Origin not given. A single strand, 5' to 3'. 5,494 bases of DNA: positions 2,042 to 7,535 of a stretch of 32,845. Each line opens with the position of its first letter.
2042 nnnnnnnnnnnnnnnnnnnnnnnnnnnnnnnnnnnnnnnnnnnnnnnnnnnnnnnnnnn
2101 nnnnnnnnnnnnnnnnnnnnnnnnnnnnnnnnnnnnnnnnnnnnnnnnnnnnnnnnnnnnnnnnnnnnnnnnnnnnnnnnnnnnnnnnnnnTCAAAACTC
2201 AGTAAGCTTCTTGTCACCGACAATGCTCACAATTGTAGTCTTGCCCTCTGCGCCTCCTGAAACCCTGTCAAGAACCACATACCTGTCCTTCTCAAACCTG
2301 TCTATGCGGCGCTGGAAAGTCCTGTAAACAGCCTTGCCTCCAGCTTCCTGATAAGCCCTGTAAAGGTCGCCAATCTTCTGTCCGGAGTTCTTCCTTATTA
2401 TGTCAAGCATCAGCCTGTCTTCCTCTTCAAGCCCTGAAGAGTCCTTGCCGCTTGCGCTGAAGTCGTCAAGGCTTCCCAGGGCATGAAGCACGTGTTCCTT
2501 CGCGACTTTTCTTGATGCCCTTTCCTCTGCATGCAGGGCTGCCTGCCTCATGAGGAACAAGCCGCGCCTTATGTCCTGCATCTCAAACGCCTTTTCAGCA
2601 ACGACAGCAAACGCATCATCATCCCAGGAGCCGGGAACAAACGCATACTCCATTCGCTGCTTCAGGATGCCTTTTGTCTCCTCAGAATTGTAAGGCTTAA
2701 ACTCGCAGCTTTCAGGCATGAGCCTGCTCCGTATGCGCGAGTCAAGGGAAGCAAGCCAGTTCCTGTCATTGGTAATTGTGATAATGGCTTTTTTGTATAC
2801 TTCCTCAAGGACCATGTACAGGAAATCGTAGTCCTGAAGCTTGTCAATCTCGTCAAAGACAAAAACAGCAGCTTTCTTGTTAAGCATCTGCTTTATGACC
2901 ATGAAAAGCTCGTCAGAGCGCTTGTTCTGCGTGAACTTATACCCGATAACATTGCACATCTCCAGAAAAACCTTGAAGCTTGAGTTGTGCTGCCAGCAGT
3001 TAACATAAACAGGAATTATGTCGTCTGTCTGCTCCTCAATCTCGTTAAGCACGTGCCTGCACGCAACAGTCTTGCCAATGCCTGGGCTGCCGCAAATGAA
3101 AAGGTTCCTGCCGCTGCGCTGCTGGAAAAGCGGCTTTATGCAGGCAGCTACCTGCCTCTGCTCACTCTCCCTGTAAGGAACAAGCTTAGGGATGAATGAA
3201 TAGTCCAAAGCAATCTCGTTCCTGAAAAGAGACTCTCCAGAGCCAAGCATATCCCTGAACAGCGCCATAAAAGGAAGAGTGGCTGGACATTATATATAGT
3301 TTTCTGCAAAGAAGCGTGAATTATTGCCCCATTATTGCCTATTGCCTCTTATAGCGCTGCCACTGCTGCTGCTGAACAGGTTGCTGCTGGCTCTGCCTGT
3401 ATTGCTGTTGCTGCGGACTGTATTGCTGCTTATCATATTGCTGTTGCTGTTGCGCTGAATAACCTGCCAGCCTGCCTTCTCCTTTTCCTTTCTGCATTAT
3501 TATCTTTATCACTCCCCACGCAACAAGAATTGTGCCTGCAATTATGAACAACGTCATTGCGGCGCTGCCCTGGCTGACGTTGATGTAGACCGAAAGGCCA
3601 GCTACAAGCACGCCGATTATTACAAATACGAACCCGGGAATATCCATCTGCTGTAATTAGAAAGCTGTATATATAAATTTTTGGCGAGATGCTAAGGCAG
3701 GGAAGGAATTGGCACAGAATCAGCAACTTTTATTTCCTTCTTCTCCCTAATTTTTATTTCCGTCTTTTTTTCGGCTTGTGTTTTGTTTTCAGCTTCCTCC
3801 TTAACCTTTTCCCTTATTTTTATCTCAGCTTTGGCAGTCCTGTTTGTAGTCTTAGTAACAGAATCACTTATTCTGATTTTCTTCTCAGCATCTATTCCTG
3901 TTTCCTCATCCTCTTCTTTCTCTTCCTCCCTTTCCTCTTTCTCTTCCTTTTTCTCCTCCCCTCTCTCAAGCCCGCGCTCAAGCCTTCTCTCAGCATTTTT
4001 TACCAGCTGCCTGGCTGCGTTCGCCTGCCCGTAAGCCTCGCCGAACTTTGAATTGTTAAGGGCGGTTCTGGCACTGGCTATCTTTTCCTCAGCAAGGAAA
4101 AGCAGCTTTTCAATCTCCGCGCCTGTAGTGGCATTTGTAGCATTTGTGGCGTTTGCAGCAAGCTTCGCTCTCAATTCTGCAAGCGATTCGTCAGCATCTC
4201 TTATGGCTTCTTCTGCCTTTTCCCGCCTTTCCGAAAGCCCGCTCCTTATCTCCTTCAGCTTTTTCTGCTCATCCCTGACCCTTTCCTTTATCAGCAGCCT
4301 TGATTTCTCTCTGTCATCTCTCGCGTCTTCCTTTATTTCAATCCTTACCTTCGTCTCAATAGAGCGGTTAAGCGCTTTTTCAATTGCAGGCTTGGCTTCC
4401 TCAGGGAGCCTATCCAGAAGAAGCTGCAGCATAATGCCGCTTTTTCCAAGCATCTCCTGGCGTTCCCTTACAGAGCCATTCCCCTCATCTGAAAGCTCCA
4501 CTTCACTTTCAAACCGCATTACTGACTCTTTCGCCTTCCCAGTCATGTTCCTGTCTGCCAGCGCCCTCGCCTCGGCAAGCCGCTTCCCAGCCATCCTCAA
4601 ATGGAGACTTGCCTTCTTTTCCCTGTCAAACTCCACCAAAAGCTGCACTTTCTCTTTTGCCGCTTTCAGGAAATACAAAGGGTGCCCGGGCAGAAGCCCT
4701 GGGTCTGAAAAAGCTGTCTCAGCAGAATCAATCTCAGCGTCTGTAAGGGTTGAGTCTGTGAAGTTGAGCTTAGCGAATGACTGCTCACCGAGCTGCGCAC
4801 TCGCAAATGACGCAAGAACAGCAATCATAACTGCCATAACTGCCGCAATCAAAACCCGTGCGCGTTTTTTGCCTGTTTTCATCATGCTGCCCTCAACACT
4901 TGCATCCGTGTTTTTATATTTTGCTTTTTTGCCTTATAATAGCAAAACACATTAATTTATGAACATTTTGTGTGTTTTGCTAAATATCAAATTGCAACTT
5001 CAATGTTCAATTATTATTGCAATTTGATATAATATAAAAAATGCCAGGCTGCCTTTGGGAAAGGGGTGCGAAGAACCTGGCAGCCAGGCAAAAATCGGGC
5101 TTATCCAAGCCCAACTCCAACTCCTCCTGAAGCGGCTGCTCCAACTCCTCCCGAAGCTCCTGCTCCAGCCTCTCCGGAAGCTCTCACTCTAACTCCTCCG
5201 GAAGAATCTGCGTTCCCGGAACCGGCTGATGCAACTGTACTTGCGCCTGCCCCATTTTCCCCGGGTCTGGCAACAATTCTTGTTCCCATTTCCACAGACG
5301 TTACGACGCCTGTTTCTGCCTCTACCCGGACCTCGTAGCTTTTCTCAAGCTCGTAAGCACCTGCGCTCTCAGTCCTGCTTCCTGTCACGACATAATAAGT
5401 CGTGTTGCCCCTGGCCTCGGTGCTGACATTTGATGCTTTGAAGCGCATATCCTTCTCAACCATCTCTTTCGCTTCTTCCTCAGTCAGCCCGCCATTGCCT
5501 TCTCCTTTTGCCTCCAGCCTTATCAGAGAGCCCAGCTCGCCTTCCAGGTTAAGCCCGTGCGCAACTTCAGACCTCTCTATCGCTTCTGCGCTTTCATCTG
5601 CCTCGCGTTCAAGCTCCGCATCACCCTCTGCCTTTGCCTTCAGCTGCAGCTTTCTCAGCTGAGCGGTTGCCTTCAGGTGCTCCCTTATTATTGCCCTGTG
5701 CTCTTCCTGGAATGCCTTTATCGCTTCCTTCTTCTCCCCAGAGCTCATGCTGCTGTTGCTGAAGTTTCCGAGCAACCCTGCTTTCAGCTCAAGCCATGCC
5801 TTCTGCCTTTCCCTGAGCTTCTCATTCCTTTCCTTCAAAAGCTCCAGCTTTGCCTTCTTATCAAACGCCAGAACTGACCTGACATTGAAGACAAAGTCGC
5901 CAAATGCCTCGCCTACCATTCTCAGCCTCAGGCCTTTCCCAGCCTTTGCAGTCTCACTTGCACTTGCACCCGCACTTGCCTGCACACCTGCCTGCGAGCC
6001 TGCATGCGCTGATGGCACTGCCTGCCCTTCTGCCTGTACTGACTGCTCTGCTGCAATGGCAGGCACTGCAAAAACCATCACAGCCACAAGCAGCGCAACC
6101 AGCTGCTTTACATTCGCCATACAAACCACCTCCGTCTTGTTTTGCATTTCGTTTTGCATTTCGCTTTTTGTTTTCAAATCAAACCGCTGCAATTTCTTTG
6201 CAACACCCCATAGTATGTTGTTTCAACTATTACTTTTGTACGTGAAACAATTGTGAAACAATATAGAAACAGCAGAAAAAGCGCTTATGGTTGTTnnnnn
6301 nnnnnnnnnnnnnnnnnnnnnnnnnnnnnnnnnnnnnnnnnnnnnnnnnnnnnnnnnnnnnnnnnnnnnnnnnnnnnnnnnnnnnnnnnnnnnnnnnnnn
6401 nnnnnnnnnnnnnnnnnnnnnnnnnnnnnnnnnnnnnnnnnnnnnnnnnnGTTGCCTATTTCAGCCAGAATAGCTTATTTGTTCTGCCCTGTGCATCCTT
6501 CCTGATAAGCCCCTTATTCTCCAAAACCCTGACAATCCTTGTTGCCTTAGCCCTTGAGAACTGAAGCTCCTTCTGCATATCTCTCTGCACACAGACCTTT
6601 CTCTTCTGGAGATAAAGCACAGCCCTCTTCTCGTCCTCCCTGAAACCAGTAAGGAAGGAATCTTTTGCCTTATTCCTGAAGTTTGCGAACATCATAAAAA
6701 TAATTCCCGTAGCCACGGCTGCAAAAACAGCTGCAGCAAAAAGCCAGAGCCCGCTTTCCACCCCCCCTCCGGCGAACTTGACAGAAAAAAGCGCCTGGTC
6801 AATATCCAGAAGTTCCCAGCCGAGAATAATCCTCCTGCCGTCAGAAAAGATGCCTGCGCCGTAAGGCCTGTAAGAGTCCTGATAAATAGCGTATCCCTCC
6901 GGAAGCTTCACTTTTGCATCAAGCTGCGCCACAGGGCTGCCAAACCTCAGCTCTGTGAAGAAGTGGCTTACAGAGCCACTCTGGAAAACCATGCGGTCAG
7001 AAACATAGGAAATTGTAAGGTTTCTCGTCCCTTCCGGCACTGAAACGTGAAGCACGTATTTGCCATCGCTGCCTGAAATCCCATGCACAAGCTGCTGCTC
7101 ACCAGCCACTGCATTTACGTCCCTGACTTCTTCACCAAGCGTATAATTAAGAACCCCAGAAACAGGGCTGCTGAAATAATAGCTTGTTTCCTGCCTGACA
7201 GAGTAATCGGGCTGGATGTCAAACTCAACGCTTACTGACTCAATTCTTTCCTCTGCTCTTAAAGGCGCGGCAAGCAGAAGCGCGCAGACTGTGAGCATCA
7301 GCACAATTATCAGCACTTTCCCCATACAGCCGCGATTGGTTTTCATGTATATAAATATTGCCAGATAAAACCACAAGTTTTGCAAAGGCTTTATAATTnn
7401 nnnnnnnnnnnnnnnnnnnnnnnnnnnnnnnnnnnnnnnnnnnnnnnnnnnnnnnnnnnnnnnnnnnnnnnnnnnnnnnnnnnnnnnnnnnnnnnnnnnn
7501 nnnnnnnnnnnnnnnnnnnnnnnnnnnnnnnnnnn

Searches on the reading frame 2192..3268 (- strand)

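Call 6: search_protein_families(library=pfam, proteins=[window:2192-3268:-], max_evalue=0.01)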
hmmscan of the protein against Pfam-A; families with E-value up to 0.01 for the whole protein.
window:2192-3268:- (358 aa): 19 families
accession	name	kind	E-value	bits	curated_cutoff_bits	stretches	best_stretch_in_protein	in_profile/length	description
PF22703.2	Cdc6_lid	-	2e-13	50.4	27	1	201-263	3-66/68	Cdc6 AAA+ ATPase-type lid domain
PF13401.12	AAA_22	-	4.4e-12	46.9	27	1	52-146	4-98/130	AAA domain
PF13191.12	AAA_16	-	4.1e-11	44.1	32.6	1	30-104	2-72/167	AAA ATPase domain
PF00931.28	NB-ARC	-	1.2e-09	38.2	23.5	1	38-167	3-135/248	NB-ARC domain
PF00004.35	AAA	-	4.2e-06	27.7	21.2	1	57-182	2-122/131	ATPase family associated with various cellular activities (AAA)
PF24883.2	NPHP3_N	-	8.6e-06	26.5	24.8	1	51-96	20-63/164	Nephrocystin 3, N-terminal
PF05729.18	NACHT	-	2.9e-05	24.4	26.7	1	56-186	3-121/167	NACHT domain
PF20720.3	nSTAND3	-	0.00015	21.9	27.2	1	54-88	18-52/155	Novel STAND NTPase 3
PF00270.35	DEAD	-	0.00019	21.6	26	1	43-149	7-134/167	DEAD/DEAH box helicase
PF10412.15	TrwB_AAD_bind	-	0.00019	20.9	20.5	1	43-85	6-47/387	Type IV secretion-system coupling protein DNA-binding domain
PF05621.17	TniB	-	0.00075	19.4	22.4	1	51-144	34-131/189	Bacterial TniB protein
PF13173.12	AAA_14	-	0.0035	17.8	27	0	54-148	3-78/129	AAA domain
PF07088.17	GvpD_P-loop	-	0.0037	17.6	24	0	46-82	3-39/189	GvpD gas vesicle protein, P-loop domain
PF05970.20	PIF1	-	0.0045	17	25.9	0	35-84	4-53/223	PIF1-like helicase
PF13245.12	AAA_19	-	0.0057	17.3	25.1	0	52-94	10-51/134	AAA domain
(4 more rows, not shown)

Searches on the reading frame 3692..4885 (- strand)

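Call 6: search_protein_families(library=pfam, proteins=[window:3692-4885:-], max_evalue=0.01)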
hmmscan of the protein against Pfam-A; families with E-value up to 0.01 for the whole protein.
window:3692-4885:- (397 aa): 1 family
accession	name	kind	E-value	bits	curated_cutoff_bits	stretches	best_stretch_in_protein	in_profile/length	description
PF18915.5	DUF5667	-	5.2e-15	56.1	27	1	63-134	1-72/99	Domain of unknown function (DUF5667)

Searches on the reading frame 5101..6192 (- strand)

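Call 6: search_protein_families(library=pfam, proteins=[window:5101-6192:-], max_evalue=0.01)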
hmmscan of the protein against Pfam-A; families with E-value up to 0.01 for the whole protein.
window:5101-6192:- (363 aa): 1 family
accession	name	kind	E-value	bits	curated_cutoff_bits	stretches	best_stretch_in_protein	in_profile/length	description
PF03413.25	PepSY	-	0.0039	17.9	24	1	236-301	2-60/60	Peptidase propeptide and YPEB domain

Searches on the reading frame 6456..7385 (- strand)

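Call 5: search_protein_families(library=pfam, proteins=[window:6456-7385:-], max_evalue=0.01)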
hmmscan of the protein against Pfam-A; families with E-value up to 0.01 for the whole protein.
window:6456-7385:- (309 aa): 6 families
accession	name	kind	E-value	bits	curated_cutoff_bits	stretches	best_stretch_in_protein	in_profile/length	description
PF24034.1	DUF7343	-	1.2e-05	25.5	27.6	1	250-305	3-59/62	Domain of unknown function (DUF7343)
PF09972.14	DUF2207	-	0.00021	22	24.4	1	47-162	1-125/172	Predicted membrane protein (DUF2207) N-terminal domain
PF01978.25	TrmB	-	0.00061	20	25.6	1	247-298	5-56/68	Sugar-specific transcriptional regulator TrmB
PF12802.13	MarR_2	-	0.0013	19.3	27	1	259-296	16-52/61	MarR family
PF25213.1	HVO_A0261_N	-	0.0018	18.6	35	1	252-299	12-59/86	HVO_A0261 N-terminal domain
PF01047.28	MarR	-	0.0034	17.7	24.6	1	266-296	19-49/59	MarR family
